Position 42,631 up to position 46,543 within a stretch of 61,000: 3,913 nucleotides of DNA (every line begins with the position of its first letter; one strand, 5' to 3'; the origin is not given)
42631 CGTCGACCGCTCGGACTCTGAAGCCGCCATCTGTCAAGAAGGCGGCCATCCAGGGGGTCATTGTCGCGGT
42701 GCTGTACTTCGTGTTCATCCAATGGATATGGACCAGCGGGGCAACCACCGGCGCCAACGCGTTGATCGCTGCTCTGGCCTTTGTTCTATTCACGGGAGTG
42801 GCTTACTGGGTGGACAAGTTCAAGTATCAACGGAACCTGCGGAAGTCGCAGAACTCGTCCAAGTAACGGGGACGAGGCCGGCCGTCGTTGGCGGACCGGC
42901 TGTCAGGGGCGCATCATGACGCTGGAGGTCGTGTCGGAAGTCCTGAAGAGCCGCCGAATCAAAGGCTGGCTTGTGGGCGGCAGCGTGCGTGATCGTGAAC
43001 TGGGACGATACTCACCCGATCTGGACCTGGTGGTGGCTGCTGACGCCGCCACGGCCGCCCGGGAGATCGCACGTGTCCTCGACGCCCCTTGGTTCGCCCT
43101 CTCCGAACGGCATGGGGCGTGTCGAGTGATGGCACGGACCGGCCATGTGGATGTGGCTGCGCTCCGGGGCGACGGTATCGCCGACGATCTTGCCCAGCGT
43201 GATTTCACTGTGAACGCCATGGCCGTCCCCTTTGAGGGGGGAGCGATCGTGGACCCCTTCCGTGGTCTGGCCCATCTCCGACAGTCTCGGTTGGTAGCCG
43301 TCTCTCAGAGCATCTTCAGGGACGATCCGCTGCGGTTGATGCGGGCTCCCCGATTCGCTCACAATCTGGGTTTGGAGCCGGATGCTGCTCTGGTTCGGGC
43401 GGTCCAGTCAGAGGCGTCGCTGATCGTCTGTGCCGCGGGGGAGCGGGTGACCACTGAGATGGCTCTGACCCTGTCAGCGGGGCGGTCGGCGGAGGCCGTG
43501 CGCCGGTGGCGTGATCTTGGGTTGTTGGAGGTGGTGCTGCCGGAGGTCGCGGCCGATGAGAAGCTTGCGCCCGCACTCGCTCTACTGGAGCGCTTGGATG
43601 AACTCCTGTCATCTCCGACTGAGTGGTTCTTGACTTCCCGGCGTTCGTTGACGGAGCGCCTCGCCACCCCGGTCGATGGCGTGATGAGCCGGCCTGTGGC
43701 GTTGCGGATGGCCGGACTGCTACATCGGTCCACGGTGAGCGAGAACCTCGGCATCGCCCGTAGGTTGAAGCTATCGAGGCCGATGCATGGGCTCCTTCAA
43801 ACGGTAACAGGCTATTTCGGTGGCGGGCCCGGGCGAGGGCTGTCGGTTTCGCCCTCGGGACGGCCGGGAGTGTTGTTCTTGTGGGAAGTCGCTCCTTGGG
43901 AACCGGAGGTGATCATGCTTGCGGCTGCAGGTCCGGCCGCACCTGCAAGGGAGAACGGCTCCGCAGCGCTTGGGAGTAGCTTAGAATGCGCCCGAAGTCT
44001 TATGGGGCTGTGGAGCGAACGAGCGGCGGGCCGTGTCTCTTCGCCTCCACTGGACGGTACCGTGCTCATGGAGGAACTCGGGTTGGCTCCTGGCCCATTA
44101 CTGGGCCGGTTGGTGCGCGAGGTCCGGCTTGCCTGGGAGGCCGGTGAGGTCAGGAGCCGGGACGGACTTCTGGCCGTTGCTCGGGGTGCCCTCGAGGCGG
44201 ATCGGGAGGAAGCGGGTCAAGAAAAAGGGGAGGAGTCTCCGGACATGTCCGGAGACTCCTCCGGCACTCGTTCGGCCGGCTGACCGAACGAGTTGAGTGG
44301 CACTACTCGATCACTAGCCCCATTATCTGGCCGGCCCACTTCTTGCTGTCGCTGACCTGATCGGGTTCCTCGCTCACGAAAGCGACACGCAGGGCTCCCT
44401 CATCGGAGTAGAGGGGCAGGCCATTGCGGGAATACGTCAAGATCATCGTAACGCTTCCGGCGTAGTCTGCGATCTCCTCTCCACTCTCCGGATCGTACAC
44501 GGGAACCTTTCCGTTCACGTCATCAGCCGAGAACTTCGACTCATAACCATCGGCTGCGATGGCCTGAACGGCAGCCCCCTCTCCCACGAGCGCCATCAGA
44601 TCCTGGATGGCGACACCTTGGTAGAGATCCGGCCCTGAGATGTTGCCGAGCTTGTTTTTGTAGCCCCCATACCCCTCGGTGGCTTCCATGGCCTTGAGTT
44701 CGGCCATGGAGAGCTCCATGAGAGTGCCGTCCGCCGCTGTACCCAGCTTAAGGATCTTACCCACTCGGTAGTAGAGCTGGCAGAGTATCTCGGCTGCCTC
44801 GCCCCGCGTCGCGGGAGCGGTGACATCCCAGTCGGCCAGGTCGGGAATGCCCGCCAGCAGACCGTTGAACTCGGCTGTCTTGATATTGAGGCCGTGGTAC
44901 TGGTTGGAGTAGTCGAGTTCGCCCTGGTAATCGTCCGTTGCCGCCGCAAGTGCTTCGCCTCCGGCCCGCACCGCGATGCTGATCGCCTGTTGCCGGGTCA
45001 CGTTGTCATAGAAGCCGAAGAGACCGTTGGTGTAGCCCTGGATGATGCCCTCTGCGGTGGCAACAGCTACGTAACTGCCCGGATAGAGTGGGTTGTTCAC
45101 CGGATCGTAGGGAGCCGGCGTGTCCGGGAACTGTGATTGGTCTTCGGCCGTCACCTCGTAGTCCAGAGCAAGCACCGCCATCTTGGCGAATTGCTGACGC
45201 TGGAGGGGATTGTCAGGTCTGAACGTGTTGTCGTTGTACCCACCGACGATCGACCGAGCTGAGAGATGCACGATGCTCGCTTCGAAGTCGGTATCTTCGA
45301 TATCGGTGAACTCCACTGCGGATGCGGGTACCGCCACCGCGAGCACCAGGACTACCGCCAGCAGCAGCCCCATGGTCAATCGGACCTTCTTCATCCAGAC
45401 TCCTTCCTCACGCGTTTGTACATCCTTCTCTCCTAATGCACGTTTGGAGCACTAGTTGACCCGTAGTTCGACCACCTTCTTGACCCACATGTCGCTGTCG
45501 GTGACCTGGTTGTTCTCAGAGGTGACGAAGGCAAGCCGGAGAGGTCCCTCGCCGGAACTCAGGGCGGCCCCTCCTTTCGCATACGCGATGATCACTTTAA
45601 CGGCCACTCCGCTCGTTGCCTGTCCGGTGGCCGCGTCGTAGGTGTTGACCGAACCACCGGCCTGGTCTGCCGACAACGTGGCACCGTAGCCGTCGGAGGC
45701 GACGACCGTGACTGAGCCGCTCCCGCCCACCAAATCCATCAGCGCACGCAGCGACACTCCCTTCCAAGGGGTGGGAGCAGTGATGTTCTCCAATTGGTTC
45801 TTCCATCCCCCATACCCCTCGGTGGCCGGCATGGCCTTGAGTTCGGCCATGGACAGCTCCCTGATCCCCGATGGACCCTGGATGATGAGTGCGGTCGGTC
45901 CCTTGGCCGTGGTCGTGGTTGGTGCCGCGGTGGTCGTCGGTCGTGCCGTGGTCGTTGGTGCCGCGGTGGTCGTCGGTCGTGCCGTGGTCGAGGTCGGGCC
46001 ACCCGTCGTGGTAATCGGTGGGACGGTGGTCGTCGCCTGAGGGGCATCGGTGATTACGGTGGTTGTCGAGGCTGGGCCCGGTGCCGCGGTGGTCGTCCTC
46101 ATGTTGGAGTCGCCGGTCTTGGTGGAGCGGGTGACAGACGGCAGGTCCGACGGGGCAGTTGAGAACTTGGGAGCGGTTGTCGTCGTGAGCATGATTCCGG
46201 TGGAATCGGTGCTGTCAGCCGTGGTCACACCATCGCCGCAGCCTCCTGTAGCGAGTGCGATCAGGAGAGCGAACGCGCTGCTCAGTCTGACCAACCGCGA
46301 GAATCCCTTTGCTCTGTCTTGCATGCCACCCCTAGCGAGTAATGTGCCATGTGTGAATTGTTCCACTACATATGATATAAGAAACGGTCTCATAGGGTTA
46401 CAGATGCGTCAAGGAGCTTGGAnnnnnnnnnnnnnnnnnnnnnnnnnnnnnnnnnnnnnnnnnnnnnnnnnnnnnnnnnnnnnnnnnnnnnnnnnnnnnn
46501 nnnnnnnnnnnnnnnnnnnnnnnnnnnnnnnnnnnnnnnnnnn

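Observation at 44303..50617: Candidate novel cell-surface module: three exported SUOX-fold paralogues arranged divergently from a WtpABC tungstate/molybdate importer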

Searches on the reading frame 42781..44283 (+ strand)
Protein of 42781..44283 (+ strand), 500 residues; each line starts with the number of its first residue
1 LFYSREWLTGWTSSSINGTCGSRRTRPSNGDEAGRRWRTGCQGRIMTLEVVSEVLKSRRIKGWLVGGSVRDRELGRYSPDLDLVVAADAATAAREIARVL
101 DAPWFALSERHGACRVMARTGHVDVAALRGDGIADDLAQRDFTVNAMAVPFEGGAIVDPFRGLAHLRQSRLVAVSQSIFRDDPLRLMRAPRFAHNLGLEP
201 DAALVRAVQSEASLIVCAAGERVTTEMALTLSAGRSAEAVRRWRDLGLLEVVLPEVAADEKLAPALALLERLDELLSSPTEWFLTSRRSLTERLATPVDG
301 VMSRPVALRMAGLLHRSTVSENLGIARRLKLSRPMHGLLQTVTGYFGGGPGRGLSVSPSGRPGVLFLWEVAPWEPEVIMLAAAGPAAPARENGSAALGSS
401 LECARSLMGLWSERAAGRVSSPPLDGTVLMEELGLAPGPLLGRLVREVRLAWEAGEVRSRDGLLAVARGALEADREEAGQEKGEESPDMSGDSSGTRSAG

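Call 48: search_protein_families(library=ncbifam, proteins=[window:42781-44283:+], max_evalue=0.00001)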
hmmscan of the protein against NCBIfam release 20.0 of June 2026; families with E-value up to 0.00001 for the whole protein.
window:42781-44283:+ (500 aa): 8 families
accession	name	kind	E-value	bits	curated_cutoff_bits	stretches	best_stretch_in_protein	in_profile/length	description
NF009814.0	PRK13299.1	equivalog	1.4e-29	103.4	290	1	53-267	14-239/396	CCA tRNA nucleotidyltransferase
TIGR02692.1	tRNA_CCA_actino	equivalog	1e-27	97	438.8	1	48-258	16-245/466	CCA tRNA nucleotidyltransferase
TIGR01942.1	pcnB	subfamily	1.9e-19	69.8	305.65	1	133-261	116-246/425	polynucleotide adenylyltransferase PcnB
NF008137.0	PRK10885.1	equivalog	6.8e-19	67.9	451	1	61-257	2-211/409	multifunctional CCA addition/repair protein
NF009813.0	PRK13298.1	equivalog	2.6e-11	43.1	606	1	133-196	84-145/417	tRNA CCA-pyrophosphorylase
NF008634.1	PRK11623.1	equivalog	4.1e-11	42.1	702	1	133-257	158-284/469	polynucleotide adenylyltransferase PcnB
NF041569.1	A-tRNAntase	equivalog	9.8e-10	37.3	1440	1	60-261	480-700/880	A-adding tRNA nucleotidyltransferase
NF009811.0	PRK13296.1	equivalog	3e-09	36.2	469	1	62-196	3-145/360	CCA tRNA nucleotidyltransferase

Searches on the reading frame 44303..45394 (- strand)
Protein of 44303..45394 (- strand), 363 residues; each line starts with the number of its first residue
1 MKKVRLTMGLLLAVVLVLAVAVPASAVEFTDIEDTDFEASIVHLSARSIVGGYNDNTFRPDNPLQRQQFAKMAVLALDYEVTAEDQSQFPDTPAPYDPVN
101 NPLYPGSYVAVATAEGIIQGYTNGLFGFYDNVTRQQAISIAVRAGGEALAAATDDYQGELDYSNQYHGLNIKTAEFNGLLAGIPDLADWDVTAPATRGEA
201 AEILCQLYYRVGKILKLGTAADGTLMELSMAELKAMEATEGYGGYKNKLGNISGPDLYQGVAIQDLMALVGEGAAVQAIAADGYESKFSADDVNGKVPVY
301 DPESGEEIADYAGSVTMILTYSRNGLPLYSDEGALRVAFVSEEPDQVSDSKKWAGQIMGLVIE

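Call 3: search_protein_families(library=pfam, proteins=[window:44303-45394:-], max_evalue=1)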
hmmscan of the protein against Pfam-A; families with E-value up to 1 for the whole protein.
window:44303-45394:- (363 aa): 1 family
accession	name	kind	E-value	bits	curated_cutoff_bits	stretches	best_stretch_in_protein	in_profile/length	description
PF00395.25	SLH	-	2.8e-14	53.3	20.8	2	29-70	2-44/44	S-layer homology domain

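Call 4: search_protein_families(library=ncbifam, proteins=[window:44303-45394:-], max_evalue=1)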
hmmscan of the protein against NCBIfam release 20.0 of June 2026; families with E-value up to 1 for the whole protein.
window:44303-45394:- (363 aa): 2 families
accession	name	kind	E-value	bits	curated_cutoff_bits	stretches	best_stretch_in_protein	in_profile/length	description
NF033190.2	inl_like_NEAT_1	exception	4.6e-06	25.2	1275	2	113-140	599-626/754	NEAT domain-containing leucine-rich repeat protein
NF041762.1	diheme_GEGP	equivalog_domain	0.00018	20.8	300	1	229-324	132-230/359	GEGP motif-containing diheme protein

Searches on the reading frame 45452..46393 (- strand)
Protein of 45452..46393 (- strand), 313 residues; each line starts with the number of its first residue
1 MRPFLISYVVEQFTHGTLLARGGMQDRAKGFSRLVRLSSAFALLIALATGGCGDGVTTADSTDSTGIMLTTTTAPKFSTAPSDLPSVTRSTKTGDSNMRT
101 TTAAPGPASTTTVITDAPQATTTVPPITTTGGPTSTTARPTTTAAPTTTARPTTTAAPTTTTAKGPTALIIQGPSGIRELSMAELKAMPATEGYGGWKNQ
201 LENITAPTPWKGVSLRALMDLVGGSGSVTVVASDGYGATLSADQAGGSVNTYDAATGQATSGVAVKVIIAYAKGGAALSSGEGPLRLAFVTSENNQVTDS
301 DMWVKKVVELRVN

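Call 3: search_protein_families(library=pfam, proteins=[window:45452-46393:-], max_evalue=1)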
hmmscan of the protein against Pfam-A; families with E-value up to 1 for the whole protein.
window:45452-46393:- (313 aa): 1 family
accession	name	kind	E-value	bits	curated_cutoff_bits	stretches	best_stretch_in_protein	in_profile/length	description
PF00174.25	Oxidored_molyb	-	0.00028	21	24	1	205-288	66-142/169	Oxidoreductase molybdopterin binding domain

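Call 4: search_protein_families(library=ncbifam, proteins=[window:45452-46393:-], max_evalue=1)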
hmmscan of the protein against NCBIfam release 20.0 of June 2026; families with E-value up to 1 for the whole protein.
window:45452-46393:- (313 aa): 1 family
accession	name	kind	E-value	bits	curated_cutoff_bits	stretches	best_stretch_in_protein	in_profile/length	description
NF041762.1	diheme_GEGP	equivalog_domain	0.0075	15.5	300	1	177-253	128-204/359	GEGP motif-containing diheme protein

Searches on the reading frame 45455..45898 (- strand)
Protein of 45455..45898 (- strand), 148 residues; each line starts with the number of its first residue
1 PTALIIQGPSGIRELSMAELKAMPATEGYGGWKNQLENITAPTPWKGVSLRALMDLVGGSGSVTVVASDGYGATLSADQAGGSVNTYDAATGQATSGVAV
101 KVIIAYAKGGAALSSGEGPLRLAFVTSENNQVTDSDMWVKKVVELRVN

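Call 45: find_homologous_proteins(query=window:45455-45898:-, max_evalue=0.001)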
Query seq(148 aa) (148 aa): 28 proteins with E <= 0.001 among 162 candidates.
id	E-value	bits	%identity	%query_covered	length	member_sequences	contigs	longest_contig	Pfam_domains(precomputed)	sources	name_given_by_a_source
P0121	4.9e-76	271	99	89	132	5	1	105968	-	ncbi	-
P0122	2.2e-65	237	78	97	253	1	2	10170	-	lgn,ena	-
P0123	7.1e-62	226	73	98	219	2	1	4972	-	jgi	jgi:hypothetical protein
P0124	1.0e-58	215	77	89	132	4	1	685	-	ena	-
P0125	3.3e-56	207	74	89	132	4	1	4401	-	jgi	-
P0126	8.5e-56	206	74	89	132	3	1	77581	-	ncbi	-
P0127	1.5e-54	202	75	89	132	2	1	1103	-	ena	-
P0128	8.2e-54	199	73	89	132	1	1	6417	-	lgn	-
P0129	3.8e-51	191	69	89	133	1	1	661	-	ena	-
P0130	6.1e-51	190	70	89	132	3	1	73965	-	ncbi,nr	ncbi:MAG: hypothetical protein LLG45_08020 [Actinomycetia bacterium]|nr:hypothetical protein [Actino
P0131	1.2e-50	189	72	89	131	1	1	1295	-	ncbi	-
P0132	1.6e-50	189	63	98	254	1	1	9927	-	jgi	jgi:DMSO/TMAO reductase YedYZ molybdopterin-dependent catalytic subunit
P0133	3.4e-50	188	66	89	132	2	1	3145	-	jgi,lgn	-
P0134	4.9e-48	181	59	99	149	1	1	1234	-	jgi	jgi:hypothetical protein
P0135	1.7e-47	179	58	99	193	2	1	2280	-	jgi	-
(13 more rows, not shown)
